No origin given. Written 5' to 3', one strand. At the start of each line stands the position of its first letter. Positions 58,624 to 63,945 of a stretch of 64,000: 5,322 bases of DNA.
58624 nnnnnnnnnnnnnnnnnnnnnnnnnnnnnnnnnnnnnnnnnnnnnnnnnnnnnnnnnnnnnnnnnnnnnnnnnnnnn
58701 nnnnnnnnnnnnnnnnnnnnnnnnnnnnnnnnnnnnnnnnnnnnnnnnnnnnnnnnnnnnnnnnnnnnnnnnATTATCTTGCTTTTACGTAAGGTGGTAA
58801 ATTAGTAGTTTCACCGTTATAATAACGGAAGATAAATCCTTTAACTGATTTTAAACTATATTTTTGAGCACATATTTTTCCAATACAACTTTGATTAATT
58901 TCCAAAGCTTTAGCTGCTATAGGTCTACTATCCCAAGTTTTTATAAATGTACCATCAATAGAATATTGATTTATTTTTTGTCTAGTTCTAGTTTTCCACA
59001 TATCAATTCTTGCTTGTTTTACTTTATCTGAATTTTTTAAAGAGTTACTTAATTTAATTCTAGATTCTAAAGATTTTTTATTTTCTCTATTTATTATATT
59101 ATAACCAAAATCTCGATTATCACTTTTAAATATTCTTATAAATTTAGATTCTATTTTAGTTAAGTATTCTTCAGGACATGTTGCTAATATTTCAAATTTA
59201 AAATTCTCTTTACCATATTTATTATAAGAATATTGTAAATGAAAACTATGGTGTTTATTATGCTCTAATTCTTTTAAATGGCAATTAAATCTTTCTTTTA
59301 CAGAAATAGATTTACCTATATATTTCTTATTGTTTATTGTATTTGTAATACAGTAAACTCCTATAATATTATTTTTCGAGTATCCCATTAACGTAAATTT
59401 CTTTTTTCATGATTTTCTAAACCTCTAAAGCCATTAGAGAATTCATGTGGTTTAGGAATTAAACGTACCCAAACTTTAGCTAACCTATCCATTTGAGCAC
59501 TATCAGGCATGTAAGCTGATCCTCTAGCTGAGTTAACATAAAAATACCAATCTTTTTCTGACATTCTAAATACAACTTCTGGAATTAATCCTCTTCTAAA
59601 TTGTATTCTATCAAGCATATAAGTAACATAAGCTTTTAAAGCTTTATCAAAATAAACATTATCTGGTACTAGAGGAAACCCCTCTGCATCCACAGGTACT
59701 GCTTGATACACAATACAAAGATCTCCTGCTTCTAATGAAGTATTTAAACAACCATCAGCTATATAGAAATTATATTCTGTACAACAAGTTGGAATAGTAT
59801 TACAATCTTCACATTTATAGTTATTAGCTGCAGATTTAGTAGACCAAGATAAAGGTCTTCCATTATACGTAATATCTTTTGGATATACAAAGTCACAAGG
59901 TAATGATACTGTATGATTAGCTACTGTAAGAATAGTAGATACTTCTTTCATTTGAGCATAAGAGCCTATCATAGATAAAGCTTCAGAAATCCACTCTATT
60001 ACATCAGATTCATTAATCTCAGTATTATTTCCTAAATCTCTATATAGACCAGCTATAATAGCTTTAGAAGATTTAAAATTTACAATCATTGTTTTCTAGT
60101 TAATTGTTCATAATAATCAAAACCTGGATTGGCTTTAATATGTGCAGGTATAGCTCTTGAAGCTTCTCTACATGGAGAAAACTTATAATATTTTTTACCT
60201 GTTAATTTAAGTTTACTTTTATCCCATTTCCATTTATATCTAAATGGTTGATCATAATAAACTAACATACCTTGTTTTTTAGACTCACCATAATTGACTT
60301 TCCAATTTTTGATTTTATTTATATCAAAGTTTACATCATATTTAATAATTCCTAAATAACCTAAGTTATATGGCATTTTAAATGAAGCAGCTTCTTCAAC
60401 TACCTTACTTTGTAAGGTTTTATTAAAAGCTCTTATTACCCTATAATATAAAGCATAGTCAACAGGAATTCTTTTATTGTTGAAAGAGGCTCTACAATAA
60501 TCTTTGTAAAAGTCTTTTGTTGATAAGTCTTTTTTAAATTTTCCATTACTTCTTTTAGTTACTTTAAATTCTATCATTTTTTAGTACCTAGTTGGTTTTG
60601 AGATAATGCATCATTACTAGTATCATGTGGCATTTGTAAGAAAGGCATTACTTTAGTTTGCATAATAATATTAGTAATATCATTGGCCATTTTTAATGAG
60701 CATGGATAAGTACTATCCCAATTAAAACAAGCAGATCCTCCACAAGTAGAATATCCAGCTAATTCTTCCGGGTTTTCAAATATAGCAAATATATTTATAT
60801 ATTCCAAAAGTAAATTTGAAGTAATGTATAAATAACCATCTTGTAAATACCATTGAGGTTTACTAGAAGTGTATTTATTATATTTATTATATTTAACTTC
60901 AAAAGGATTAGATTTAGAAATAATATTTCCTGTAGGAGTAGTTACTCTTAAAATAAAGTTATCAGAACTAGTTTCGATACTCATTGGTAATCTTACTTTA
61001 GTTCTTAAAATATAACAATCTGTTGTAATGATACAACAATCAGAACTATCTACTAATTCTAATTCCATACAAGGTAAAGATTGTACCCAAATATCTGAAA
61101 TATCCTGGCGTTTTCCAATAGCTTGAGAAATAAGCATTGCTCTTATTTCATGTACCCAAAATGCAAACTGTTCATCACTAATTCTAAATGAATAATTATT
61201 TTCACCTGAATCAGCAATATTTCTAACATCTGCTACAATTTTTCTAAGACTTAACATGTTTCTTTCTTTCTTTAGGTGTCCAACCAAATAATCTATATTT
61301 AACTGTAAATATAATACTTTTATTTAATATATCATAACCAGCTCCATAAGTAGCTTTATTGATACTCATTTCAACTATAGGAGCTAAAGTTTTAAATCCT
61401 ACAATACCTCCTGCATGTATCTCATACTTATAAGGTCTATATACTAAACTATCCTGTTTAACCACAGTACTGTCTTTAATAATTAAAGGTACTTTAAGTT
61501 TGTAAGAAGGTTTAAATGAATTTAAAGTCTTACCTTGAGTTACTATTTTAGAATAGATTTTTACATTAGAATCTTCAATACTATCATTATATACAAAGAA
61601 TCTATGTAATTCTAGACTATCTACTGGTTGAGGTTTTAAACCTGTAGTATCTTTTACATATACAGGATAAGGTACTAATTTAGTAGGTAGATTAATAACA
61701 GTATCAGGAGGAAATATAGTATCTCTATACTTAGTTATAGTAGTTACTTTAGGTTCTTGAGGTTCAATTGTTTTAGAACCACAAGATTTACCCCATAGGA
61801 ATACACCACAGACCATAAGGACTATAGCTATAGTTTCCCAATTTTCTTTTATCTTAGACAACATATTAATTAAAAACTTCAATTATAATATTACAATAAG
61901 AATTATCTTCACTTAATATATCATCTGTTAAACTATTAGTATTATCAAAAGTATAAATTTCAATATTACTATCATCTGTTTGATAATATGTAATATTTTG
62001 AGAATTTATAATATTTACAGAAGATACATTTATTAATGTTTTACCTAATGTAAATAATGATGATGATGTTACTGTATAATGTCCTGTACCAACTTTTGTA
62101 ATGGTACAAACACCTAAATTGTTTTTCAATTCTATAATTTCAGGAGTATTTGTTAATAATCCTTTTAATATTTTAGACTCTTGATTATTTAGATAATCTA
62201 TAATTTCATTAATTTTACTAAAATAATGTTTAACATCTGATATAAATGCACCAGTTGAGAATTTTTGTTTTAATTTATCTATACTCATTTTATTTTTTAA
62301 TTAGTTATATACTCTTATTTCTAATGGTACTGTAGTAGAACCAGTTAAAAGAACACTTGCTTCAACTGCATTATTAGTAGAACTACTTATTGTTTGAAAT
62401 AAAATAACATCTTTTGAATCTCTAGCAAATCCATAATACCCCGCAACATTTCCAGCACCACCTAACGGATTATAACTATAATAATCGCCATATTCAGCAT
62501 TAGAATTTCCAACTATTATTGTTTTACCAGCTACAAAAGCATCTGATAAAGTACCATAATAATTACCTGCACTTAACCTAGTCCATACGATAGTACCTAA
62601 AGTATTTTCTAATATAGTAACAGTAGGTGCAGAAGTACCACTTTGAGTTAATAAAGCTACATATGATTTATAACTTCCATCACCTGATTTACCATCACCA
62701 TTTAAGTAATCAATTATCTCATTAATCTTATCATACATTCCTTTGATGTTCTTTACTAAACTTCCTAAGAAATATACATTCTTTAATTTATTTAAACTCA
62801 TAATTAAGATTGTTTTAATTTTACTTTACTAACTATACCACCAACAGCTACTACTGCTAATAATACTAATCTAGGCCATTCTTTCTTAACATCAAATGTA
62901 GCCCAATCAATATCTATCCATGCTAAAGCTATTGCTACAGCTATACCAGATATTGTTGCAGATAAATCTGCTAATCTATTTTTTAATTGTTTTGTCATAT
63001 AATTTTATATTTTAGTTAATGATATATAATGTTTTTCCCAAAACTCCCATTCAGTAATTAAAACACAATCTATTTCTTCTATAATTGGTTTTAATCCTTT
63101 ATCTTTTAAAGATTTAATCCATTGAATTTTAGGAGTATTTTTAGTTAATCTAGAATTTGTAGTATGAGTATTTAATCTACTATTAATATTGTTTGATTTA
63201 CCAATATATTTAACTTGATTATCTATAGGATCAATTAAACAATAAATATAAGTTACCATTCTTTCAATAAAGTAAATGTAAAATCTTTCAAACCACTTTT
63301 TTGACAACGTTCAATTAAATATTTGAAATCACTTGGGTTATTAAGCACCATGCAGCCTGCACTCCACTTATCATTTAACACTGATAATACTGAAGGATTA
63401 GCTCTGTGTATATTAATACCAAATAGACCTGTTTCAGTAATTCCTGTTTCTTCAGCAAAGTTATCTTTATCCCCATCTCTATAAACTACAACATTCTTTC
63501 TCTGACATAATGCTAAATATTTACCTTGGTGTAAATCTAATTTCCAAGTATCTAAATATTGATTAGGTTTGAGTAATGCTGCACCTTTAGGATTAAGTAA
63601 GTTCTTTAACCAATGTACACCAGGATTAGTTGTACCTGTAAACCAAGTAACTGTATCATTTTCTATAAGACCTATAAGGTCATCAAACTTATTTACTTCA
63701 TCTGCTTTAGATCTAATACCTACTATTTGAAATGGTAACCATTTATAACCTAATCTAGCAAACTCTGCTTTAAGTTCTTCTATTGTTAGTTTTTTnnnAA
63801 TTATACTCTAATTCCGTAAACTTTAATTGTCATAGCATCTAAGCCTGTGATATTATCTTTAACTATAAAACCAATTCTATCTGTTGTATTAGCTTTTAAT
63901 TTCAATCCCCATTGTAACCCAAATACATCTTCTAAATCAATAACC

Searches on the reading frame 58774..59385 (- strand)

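Call 22: search_protein_families(library=pfam, proteins=[window:58774-59385:-], max_evalue=0.01)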
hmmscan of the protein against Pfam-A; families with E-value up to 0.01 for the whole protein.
window:58774-59385:- (203 aa): 2 families
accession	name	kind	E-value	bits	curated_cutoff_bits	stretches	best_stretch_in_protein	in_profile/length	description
PF01541.30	GIY-YIG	-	2.4e-08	34.6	22.6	1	9-88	3-74/78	GIY-YIG catalytic domain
PF19835.5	SegE_GIY-YIG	-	4.3e-05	24.2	25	1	10-73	20-90/123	Putative endonuclease segE, GIY-YIG domain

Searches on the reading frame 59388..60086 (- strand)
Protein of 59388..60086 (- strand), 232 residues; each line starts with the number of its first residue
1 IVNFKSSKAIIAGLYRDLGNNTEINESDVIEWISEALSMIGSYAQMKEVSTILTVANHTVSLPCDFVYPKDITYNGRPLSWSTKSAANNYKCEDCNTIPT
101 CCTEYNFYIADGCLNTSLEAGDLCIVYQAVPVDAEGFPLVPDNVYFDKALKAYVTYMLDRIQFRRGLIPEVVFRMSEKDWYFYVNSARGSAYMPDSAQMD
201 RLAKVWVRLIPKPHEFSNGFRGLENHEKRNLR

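Call 22: search_protein_families(library=pfam, proteins=[window:59388-60086:-], max_evalue=0.01)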
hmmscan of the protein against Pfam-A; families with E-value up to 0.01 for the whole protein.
window:59388-60086:- (232 aa): 3 families
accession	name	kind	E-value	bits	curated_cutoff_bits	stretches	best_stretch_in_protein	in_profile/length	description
PF24228.1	CrAss_Ring_1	-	5.1e-44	151.1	27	1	2-228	3-266/272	Phage tail ring protein 1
PF24175.2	SU10_adaptor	-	7.8e-05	23.6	27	1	14-149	10-147/194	SU10 adaptor protein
PF10218.14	SPRING1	-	0.0016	19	22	1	83-117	41-74/131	SREBP regulating gene protein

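Call 63: search_dna_similar(query=window:59388-60086:-, collection=phages, mode=protein, max_rows=12)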
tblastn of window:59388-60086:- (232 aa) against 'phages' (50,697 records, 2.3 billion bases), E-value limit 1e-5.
Records with a match: 74; places in all: 74; records where one place covers at least 80% of the query: 54.
Best place of each record, by identity: <60% 74.
By first word of the organism name: uncultured 37; Bacteroides 30; Dulem 2; IAS 2; bajarodcaudo 1; Kehishuvirus 1; Kolpuevirus 1.
By host as written in the record: - 38; Bacteroides intestinalis DSM 108646 25; Bacteroides thetaiotaomicron VPI-5484 2; Bacteroides cellulosilyticus 2; Bacteroides intestinalis APC919/174 2; Homo sapiens 2; Varecia variegata 1; Bacteroides thetaiotaomicron VPI-5486 1; and 1 more.
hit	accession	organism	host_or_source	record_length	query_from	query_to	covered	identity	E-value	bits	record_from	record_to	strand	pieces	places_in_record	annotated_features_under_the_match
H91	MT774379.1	uncultured phage cr118_1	human feces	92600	6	212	89%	28.6%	4e-20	94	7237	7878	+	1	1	hypothetical protein | topoisomerase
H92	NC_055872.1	uncultured phage cr118_1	human feces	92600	6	212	89%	28.6%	4e-20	94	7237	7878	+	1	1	hypothetical protein | topoisomerase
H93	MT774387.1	uncultured phage cr111_1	human feces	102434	3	221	94%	25.9%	2e-18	89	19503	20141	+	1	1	tail tubular protein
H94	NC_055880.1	uncultured phage cr111_1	human feces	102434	3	221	94%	25.9%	2e-18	89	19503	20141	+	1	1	tail tubular protein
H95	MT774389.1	uncultured phage cr116_1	human feces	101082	29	232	88%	27.0%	6e-16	82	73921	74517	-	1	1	tail tubular protein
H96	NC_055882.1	uncultured phage cr116_1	human feces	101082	29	232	88%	27.0%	6e-16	82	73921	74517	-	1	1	tail tubular protein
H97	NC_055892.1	uncultured phage cr109_1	human feces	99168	3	223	95%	24.7%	1e-10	67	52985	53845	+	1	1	tail tubular protein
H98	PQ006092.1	bajarodcaudo virus 1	Chaetodipus spinatus feces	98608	28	232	88%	26.3%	8e-17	84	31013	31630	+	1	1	hypothetical protein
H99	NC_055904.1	uncultured phage cr273_1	pig feces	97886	1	227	98%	23.7%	5e-10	65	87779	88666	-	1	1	hypothetical protein | topoisomerase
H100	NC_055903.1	uncultured phage cr272_1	pig feces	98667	1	227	98%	23.7%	5e-10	65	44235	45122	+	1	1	hypothetical protein | topoisomerase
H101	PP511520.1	Dulem virus 41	Varecia variegata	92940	22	221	86%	26.6%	2e-15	81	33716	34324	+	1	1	hypothetical protein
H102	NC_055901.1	uncultured phage cr130_1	Rhesus macaque feces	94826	4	211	90%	25.4%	1e-12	72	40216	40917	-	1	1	hypothetical protein | topoisomerase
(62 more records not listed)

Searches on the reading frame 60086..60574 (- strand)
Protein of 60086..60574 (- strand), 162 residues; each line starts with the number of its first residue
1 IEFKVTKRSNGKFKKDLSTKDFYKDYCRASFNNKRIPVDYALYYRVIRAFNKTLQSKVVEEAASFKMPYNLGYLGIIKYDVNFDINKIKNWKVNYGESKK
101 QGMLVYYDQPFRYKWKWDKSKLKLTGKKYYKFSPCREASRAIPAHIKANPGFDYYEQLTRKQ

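Call 11: search_protein_families(library=pfam, proteins=[window:60086-60574:-], max_evalue=0.1)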
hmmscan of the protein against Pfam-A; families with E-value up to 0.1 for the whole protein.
window:60086-60574:- (162 aa): 0 families

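Call 12: search_protein_families(library=phrogs, proteins=[window:60086-60574:-], max_evalue=0.01)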
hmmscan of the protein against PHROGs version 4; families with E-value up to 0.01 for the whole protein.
window:60086-60574:- (162 aa): 1 family
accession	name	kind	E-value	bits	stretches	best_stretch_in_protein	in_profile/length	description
phrog_12177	-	unknown function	1.7e-11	45.2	1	14-149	6-157/164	-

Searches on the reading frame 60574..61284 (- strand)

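Call 11: search_protein_families(library=pfam, proteins=[window:60574-61284:-], max_evalue=0.1)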
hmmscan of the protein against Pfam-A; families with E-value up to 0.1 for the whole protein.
window:60574-61284:- (236 aa): 1 family
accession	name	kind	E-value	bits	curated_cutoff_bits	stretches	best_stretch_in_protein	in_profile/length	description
PF25702.1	CrAss_Ring_2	-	7.5e-40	137.3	27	1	19-226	5-206/210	Phage tail ring protein 2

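Call 12: search_protein_families(library=phrogs, proteins=[window:60574-61284:-], max_evalue=0.01)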
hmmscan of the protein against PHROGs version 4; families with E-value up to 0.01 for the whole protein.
window:60574-61284:- (236 aa): 1 family
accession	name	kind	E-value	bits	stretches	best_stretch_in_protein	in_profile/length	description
phrog_9863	-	head and packaging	4.4e-32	112.6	1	11-230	2-232/236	virion structural protein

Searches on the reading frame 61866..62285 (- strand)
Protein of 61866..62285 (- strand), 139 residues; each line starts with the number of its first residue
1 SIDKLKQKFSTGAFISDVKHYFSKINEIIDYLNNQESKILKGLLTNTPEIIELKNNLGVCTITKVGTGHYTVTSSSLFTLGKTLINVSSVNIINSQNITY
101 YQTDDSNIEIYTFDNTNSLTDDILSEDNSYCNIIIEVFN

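Call 11: search_protein_families(library=pfam, proteins=[window:61866-62285:-], max_evalue=0.1)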
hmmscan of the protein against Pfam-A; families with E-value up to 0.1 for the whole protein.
window:61866-62285:- (139 aa): 1 family
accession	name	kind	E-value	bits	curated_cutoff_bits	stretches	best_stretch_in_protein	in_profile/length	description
PF14163.11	SieB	-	0.037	14.1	26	1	18-58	64-104/147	Super-infection exclusion protein B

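Call 12: search_protein_families(library=phrogs, proteins=[window:61866-62285:-], max_evalue=0.01)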
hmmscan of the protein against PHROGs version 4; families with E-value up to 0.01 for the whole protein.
window:61866-62285:- (139 aa): 0 families

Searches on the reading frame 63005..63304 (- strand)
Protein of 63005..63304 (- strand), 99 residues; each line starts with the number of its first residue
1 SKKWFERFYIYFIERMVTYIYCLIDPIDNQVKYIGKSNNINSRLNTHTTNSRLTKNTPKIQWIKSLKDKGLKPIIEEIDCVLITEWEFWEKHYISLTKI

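Call 11: search_protein_families(library=pfam, proteins=[window:63005-63304:-], max_evalue=0.1)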
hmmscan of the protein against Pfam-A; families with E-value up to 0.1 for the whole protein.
window:63005-63304:- (99 aa): 1 family
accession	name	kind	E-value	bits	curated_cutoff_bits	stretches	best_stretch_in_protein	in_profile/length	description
PF01541.30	GIY-YIG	-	6.7e-07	30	22.6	1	19-67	3-43/78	GIY-YIG catalytic domain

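Call 12: search_protein_families(library=phrogs, proteins=[window:63005-63304:-], max_evalue=0.01)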
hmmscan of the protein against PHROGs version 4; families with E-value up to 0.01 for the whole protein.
window:63005-63304:- (99 aa): 5 families
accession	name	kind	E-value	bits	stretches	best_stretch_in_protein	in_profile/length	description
phrog_5356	-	unknown function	8e-07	29.7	1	7-75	5-75/255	-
phrog_1111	-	DNA, RNA and nucleotide metabolism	2.7e-05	25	1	16-59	34-75/139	endonuclease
phrog_7168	-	DNA, RNA and nucleotide metabolism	0.0021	18.6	1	19-67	3-50/284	homing endonuclease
phrog_5123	-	DNA, RNA and nucleotide metabolism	0.0068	17.3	1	19-56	3-39/152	homing endonuclease with GIY-YIG motif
phrog_5032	-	unknown function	0.0094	16.6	0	18-51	78-111/178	-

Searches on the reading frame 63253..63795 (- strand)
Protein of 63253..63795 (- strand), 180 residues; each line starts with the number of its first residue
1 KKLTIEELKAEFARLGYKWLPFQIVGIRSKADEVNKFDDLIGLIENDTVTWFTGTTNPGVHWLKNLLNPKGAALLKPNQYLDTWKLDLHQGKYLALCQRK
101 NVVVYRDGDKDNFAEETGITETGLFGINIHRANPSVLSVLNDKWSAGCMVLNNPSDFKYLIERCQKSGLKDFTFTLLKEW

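Call 11: search_protein_families(library=pfam, proteins=[window:63253-63795:-], max_evalue=0.1)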
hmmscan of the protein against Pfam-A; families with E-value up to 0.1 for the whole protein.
window:63253-63795:- (180 aa): 1 family
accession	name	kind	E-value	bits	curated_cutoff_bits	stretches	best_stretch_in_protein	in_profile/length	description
PF03734.19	YkuD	-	0.012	16.6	23.4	1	76-166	67-140/146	L,D-transpeptidase catalytic domain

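Call 12: search_protein_families(library=phrogs, proteins=[window:63253-63795:-], max_evalue=0.01)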
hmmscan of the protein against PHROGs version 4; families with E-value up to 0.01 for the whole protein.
window:63253-63795:- (180 aa): 2 families
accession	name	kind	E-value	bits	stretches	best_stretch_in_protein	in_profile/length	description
phrog_3000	-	unknown function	8.8e-30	104.9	1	27-177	43-199/209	-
phrog_33083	-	lysis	3.5e-13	50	1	44-167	309-435/456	endolysin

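Call 45: search_solved_structures(query=window:63253-63795:-, max_evalue=1, show_alignments=1)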
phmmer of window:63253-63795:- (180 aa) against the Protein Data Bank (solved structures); distinct sequences matched with E-value up to 1: 4.
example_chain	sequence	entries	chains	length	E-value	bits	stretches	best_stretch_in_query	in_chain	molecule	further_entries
5la2_A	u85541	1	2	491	0.026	17.1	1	7-53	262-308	Carbohydrate binding family 6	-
2y8k_A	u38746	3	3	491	0.026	17.1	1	7-53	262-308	CARBOHYDRATE BINDING FAMILY 6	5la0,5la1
5g56_A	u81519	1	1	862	0.033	16.8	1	7-53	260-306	CARBOHYDRATE BINDING FAMILY 6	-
3ssz_A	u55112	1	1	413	0.27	13.8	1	120-165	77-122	Mandelate racemase/muconate lactonizing enzyme, N-terminal domain protein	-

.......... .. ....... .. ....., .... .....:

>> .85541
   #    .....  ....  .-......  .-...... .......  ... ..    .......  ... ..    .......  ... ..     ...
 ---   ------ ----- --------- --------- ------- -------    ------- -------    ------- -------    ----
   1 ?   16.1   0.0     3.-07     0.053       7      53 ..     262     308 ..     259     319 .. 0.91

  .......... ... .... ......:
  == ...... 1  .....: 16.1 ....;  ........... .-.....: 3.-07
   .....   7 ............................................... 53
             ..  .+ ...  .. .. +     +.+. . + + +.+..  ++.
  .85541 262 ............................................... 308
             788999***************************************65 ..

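Call 69: find_homologous_proteins(query=window:63253-63795:-, max_evalue=0.001)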
Query window:63253-63795:- (180 aa): 846 proteins with E <= 0.001 among 957 candidates; the best 120 are listed.
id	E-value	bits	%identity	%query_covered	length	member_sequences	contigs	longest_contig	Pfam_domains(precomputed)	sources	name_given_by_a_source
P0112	1.3e-110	385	92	100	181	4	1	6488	-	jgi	-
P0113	3.4e-104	364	87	99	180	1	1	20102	-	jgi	-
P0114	8.1e-104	363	87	100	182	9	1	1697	-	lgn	-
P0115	1.2e-103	362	87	99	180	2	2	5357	-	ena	-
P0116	3.1e-103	361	86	99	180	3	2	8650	-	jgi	jgi:hypothetical protein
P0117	3.8e-103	361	86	100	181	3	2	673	-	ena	-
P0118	1.0e-102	359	84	100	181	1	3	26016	-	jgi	-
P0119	8.6e-102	356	86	100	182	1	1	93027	-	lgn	-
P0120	1.4e-100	352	84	100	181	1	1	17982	-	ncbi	-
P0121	1.5e-100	352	85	99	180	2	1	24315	-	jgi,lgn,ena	jgi:hypothetical protein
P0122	1.7e-99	349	84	99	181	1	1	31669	-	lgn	-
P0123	4.2e-99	348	83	100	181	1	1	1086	-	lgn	-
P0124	6.9e-99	347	82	100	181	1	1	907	-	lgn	-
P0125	2.5e-98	345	82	100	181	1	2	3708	-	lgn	-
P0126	3.1e-98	345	83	99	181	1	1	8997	-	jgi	jgi:hypothetical protein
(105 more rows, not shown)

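Call 76: predict_structure(alignment_id=A2)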
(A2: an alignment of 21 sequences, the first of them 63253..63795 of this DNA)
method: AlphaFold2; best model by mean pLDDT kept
length: 180 residues; sequences in the alignment: 21
mean_pLDDT: 75.8   pTM: 0.75
mean pLDDT of the five models: 75.8, 72.0, 71.6, 71.3, 68.5
residues with pLDDT >= 90: 56; 70-90: 59; 50-70: 44; < 50: 21
segments of 3 or more residues with pLDDT < 50: 58-61, 63-71, 112-116
pLDDT, mean of each block of 10 residues (from residue 1): 92 91 86 64 95 71 48 68 89 86 66 52 73 61 61 90 96 78
secondary structure, 60 per line:
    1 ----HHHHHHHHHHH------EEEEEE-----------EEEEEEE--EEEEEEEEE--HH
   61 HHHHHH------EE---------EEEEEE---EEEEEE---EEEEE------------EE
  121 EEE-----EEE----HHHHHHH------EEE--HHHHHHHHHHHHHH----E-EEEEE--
elements in order: H5-15 E22-27 E39-45 E48-56 H59-66 E84-89 E93-98 E102-106 E119-123 E129-131 H136-142 E149-151 H154-167 E174-178

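Call 78: fold_search(model_id=the predicted structure, library=pdb)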
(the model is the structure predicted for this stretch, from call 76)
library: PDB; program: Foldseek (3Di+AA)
matches with E <= 10: 344; with E <= 0.001: 0
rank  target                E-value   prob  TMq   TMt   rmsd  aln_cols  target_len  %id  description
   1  8qzg                  5.3e-02  0.44  0.29  0.23   8.5       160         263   12  1,3 L,D-transpeptidase from Gluconobacter oxydans (released 2023-11-08)
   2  5j7t                  7.7e-01  0.02  0.13  0.05  18.8       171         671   12  Molecular Understanding of USP7 Substrate Recognition and C-Terminal Activation (released 2016-08-10)
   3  6crg_B                1.1e+00  0.04  0.19  0.09  19.9       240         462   11  Crystal Structure of Shp2 E76K GOF Mutant in complex with SHP099 (released 2018-11-07)
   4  3ps5                  1.2e+00  0.04  0.18  0.08  17.3       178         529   11  Crystal structure of the full-length Human Protein Tyrosine Phosphatase SHP-1 (released 2011-04-20)
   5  3poo_A                1.5e+00  0.01  0.12  0.09  13.9       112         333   12  human cAMP-dependent protein kinase in complex with an inhibitor (released 2011-11-16)
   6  6h6n_B                1.6e+00  0.07  0.15  0.20   7.0        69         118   17  UbiJ-SCP2 Ubiquinone synthesis protein (released 2019-02-13)
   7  8s0o_B                1.6e+00  0.03  0.20  0.09  21.7       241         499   12  A fragment-based inhibitor of SHP2 (released 2024-03-20)
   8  5gg4_B                1.6e+00  0.02  0.13  0.09  16.3       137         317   11  Crystal structure of USP7 with RNF169 peptide (released 2017-03-22)
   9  3gfg_C                1.6e+00  0.01  0.13  0.07  15.2       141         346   10  Structure of putative oxidoreductase yvaA from Bacillus subtilis in triclinic form (released 2009-03-24)
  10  1k9a_A                1.8e+00  0.04  0.18  0.09  15.9       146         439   14  Crystal structure analysis of full-length carboxyl-terminal Src kinase at 2.5 A resolution (released 2002-03-20)
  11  5bk8                  1.8e+00  0.03  0.19  0.08  21.2       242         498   11  Cancer-associated SHP2/T507K mutant (released 2020-04-08)
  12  3l6q_A                1.8e+00  0.02  0.13  0.09  14.4       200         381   10  Crystal structure of the N-terminal domain of HSP70 from Cryptosporidium parvum (CGD2_20) (released 2010-02-02)
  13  3gfg_L                1.9e+00  0.01  0.13  0.08  18.9       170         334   12  Structure of putative oxidoreductase yvaA from Bacillus subtilis in triclinic form (released 2009-03-24)
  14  6h6p_B                2.0e+00  0.05  0.15  0.21   6.9        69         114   20  UbiJ-SCP2 Ubiquinone synthesis protein (released 2019-02-13)
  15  6h6n_A                2.1e+00  0.07  0.15  0.21   7.0        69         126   17  UbiJ-SCP2 Ubiquinone synthesis protein (released 2019-02-13)
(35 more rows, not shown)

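Call 84: find_related_loci(query=A2, collection=viral_contigs, flank=3000)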
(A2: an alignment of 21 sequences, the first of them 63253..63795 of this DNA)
Query A2 (180 aa) in viral_contigs; peptide patterns used: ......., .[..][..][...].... (x = any residue, [..] = any of these).
599 stretches matched a pattern (row limit reached: there are more); 564 encode a relative of the query (tblastn E <= 1e-3); the best 80 are kept; 80 distinct loci.
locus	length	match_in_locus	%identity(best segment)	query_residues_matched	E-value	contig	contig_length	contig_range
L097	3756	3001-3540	84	1-180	2e-104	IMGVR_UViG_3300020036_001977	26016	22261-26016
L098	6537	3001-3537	82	1-179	1e-100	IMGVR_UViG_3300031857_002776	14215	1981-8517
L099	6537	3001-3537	82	1-179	1e-100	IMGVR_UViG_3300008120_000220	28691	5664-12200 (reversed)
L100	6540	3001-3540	78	1-180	8e-97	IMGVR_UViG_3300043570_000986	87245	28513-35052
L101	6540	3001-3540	78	1-180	1e-96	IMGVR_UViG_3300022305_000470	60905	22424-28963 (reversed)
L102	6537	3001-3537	77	2-180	9e-95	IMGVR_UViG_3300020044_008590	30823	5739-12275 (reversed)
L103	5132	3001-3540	76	1-180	1e-94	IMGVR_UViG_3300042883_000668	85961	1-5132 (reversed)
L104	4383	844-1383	73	1-180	1e-91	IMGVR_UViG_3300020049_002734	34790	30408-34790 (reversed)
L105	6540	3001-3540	74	1-180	3e-91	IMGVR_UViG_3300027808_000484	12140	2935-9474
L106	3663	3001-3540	72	1-180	1e-90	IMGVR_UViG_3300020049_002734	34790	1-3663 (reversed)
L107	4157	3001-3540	71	1-180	7e-89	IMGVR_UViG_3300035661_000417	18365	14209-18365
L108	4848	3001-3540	71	1-180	1e-87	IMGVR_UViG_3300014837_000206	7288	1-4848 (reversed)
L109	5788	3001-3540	71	1-180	1e-87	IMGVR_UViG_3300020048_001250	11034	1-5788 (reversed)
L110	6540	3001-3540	71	1-180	1e-86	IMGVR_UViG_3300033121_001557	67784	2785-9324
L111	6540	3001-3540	67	1-180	4e-81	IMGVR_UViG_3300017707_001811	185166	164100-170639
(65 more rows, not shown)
